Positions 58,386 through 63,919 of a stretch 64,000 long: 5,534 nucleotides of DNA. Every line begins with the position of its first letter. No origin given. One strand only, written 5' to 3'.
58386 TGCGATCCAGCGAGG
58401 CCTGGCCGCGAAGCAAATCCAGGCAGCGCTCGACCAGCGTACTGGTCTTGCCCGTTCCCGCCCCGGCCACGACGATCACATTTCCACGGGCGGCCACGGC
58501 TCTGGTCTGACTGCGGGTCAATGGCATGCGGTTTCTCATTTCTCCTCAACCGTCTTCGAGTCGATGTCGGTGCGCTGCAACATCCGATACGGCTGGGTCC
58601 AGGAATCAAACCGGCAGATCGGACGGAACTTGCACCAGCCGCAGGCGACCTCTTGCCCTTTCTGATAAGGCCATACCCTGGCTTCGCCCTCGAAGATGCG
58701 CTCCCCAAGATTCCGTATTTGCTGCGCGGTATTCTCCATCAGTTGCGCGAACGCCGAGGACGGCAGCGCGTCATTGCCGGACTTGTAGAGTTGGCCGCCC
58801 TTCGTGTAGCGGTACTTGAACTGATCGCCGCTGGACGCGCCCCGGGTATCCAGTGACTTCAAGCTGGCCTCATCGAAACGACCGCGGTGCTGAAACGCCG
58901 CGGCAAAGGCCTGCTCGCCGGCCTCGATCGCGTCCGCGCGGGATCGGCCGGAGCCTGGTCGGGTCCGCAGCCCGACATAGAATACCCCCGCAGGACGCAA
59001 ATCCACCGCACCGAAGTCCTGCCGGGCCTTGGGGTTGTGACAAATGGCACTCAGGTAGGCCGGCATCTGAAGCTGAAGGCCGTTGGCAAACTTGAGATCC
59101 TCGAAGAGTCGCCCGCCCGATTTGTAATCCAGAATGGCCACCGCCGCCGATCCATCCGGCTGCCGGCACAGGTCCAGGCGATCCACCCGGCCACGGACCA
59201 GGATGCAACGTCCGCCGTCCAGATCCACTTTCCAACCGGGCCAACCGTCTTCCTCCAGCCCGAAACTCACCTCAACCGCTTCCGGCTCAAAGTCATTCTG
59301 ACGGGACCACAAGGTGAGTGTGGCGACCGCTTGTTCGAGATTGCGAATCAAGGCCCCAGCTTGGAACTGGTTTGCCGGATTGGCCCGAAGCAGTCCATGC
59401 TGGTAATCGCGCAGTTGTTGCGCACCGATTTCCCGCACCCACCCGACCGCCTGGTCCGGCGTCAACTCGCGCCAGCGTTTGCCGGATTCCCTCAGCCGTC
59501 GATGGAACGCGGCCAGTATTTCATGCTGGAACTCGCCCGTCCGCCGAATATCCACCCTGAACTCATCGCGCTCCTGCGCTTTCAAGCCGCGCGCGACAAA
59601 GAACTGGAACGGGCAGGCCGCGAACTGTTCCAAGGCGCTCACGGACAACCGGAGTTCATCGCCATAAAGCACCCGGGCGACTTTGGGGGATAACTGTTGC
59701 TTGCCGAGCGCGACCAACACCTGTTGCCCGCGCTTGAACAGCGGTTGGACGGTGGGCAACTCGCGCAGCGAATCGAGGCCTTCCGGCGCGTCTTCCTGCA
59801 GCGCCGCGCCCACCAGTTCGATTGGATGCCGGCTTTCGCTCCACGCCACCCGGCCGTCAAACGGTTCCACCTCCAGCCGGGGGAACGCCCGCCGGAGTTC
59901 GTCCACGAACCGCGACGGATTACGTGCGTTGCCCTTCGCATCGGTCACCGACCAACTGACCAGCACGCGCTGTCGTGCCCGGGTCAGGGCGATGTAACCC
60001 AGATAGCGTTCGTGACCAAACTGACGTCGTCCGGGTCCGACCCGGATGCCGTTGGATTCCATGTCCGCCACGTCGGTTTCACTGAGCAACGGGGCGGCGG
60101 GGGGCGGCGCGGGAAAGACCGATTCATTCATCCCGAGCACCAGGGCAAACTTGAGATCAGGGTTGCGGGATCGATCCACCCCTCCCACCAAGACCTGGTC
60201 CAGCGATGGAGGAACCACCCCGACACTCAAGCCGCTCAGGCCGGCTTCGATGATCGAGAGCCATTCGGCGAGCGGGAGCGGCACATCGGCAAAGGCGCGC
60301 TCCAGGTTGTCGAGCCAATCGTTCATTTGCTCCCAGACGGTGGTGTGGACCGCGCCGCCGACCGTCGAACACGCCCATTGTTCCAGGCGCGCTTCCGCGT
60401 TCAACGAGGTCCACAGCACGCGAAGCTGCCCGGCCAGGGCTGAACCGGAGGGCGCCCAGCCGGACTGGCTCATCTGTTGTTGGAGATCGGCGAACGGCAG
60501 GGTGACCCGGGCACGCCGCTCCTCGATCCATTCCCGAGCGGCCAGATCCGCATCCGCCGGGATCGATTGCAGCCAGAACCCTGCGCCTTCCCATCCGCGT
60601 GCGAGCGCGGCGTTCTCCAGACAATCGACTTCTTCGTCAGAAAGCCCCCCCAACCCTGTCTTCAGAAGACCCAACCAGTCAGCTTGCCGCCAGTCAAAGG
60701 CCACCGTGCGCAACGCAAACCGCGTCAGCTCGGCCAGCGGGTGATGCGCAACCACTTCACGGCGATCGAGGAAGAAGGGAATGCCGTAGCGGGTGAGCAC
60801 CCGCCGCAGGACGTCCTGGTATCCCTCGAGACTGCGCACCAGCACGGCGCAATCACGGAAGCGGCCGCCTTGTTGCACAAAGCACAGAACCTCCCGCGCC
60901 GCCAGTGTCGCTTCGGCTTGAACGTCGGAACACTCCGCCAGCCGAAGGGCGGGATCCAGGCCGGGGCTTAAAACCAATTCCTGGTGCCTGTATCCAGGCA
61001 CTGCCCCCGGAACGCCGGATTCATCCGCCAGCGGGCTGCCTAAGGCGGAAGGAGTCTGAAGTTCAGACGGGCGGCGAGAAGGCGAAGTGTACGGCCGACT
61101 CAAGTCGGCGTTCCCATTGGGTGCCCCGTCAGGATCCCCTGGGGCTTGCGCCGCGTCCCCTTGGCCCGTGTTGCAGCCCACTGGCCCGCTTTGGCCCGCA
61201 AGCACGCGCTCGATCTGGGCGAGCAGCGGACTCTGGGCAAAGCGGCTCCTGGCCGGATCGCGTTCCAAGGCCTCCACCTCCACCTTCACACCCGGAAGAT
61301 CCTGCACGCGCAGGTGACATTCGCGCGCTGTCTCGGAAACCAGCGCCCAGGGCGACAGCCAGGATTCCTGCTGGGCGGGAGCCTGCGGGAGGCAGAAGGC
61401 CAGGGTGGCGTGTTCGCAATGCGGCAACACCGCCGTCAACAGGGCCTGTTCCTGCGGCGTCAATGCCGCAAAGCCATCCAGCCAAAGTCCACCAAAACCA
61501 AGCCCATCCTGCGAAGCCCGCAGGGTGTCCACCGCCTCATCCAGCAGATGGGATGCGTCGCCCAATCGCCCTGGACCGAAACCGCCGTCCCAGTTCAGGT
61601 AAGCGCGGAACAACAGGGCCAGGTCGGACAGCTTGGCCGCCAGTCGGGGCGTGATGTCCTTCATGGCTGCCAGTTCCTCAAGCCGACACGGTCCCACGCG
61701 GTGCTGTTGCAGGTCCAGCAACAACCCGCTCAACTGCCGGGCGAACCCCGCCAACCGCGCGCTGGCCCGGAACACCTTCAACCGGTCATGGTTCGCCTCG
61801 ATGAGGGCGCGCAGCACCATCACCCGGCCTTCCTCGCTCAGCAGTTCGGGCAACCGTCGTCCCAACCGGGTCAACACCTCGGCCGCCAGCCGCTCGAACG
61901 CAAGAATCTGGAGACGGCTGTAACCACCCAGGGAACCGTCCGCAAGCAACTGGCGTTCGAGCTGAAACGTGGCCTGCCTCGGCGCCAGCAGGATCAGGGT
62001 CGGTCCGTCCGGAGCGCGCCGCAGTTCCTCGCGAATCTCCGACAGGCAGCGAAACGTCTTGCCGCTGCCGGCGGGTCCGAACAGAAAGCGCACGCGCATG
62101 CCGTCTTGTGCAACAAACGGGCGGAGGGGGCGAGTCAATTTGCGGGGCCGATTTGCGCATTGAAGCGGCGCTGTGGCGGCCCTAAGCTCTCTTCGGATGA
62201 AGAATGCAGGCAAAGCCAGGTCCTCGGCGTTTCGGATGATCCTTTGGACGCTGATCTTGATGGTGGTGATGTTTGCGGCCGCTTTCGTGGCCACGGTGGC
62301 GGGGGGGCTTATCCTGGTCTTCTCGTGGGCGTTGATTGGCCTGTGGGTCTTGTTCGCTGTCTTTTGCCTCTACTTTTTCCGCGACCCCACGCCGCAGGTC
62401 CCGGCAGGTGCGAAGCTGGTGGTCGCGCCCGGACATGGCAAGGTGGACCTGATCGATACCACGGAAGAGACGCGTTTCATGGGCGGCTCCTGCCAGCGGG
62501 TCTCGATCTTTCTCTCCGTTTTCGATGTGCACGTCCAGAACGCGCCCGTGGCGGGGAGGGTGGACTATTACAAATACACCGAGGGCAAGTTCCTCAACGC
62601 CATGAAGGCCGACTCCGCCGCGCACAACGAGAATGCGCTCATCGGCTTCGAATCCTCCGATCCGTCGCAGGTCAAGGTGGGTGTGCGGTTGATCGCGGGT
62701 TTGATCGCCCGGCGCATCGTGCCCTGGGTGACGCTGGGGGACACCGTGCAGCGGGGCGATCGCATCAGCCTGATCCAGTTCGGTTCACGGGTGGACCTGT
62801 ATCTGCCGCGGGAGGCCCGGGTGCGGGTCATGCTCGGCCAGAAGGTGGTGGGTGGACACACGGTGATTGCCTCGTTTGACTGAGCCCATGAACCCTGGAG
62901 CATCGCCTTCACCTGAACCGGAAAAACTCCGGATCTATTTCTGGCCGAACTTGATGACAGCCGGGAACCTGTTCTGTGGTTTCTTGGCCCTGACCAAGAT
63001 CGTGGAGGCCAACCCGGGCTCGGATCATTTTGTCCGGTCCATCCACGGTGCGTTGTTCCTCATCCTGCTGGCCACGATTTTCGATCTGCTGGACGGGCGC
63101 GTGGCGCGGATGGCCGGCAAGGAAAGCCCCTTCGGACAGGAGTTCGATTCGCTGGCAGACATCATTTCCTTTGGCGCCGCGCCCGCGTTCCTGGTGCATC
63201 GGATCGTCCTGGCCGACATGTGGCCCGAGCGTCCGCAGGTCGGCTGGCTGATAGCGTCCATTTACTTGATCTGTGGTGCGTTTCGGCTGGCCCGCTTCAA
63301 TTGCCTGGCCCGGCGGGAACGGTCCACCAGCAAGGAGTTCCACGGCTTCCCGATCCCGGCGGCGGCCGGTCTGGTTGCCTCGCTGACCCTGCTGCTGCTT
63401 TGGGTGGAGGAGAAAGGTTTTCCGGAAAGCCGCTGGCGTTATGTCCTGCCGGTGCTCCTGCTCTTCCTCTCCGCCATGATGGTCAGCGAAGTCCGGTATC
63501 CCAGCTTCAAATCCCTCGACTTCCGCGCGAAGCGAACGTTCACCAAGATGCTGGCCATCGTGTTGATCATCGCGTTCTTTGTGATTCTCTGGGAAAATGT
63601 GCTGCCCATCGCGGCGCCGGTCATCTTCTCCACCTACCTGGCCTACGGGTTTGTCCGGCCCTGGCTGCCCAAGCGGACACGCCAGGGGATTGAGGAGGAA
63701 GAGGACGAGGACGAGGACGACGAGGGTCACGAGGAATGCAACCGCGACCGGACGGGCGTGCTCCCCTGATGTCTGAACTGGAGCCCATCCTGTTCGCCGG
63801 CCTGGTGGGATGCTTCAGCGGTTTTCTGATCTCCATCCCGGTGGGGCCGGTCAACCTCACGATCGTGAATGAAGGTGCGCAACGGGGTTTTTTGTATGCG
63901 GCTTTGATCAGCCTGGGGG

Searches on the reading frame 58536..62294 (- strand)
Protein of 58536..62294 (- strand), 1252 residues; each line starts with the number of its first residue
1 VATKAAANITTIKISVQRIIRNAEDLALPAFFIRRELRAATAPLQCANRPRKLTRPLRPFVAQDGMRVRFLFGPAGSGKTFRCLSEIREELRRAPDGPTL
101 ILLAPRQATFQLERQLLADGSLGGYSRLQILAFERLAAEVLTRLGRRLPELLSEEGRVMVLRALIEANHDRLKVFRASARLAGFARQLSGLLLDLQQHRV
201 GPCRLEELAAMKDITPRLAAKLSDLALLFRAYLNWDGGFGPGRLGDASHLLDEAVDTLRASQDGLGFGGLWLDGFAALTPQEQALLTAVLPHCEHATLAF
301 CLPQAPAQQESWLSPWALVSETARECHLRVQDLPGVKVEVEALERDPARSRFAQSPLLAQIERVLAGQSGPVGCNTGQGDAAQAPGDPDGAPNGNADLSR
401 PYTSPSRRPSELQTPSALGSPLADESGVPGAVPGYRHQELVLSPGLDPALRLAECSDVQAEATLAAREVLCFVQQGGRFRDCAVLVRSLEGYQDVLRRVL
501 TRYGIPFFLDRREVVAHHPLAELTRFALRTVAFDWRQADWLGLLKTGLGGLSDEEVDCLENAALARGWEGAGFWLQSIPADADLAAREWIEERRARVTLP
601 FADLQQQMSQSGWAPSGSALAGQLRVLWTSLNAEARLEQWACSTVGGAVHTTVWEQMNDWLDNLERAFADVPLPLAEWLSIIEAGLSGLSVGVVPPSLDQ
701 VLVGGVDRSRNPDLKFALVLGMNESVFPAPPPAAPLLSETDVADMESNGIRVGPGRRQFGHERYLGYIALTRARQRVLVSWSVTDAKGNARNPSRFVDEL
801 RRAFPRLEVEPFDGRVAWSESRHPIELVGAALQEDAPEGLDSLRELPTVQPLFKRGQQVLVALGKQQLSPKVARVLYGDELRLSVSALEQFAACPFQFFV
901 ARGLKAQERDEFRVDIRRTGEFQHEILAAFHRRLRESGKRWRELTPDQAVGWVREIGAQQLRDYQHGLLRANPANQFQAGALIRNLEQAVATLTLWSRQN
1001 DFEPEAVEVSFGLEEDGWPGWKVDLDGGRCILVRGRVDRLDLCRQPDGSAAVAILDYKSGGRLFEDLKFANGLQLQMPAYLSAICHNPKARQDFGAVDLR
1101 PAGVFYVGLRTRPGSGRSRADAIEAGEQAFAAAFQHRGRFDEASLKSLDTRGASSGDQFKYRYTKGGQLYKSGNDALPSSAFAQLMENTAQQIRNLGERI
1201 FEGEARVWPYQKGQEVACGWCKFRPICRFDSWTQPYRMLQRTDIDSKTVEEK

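Call 16: search_protein_families(library=pfam, max_evalue=0.001, proteins=[window:58536-62294:-])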
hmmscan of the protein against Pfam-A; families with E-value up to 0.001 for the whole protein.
window:58536-62294:- (1252 aa): 3 families
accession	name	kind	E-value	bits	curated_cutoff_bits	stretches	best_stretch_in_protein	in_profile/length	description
PF21445.3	ADDB_N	-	2.3e-52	178.4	26.6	1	70-362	1-290/290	ADDB, N-terminal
PF12705.13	PDDEXK_1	-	1.1e-35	124.2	22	1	882-1228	1-247/247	PD-(D/E)XK nuclease superfamily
PF13361.12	UvrD_C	-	0.00026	21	25.6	0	757-782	323-348/350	UvrD-like helicase C-terminal domain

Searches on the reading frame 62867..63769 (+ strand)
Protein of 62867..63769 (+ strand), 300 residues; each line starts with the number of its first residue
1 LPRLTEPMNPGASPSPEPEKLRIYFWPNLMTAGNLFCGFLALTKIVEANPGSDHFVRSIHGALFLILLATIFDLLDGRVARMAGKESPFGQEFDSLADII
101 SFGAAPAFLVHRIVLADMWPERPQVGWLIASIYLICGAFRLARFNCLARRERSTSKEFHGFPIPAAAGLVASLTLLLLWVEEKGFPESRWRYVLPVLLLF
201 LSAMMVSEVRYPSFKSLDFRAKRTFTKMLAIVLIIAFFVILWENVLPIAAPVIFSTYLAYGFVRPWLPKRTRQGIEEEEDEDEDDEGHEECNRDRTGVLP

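Call 16: search_protein_families(library=pfam, max_evalue=0.001, proteins=[window:62867-63769:+])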
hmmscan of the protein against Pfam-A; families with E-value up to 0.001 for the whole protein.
window:62867-63769:+ (300 aa): 1 family
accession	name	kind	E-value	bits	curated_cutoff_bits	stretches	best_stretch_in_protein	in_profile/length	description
PF01066.26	CDP-OH_P_transf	-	1.6e-20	74.5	22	1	26-190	3-138/152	CDP-alcohol phosphatidyltransferase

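Call 45: find_encoding_contigs(protein=window:62867-63769:+, flank=10000, max_places=3)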
Protein window:62867-63769:+ (300 aa): no gene with exactly this product is on record in the collection.
